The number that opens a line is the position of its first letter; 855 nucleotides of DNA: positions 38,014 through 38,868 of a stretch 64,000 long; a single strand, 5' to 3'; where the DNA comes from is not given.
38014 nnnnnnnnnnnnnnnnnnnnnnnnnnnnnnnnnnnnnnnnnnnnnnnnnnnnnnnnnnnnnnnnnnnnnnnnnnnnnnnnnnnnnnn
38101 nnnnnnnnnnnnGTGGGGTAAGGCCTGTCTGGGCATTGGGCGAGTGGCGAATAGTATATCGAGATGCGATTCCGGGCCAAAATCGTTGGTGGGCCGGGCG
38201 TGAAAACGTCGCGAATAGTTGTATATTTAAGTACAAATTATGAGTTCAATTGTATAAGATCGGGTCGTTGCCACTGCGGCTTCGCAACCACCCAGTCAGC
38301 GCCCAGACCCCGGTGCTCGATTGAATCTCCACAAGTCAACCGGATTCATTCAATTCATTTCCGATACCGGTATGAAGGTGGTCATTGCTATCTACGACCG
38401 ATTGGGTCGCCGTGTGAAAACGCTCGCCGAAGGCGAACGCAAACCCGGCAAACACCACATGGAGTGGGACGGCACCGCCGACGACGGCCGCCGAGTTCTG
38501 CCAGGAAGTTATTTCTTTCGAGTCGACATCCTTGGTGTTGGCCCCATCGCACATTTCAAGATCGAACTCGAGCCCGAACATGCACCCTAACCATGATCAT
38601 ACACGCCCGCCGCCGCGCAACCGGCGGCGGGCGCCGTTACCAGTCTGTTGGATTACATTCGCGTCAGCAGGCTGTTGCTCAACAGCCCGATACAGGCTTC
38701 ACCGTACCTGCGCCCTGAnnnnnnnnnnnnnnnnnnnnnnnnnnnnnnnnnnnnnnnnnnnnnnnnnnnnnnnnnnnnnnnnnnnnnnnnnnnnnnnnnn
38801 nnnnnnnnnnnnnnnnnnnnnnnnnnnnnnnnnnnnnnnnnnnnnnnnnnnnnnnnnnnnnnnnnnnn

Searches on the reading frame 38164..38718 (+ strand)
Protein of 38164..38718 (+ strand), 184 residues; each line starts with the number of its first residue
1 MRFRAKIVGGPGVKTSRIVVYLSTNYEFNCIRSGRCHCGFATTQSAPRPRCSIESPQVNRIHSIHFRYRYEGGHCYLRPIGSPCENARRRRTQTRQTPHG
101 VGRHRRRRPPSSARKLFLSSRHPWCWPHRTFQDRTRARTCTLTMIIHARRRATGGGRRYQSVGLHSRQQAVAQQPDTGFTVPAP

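Call 84: search_protein_families(library=pfam, proteins=[window:38164-38718:+], max_evalue=0.001)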
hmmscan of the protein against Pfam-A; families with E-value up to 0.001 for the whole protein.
window:38164-38718:+ (184 aa): 0 families
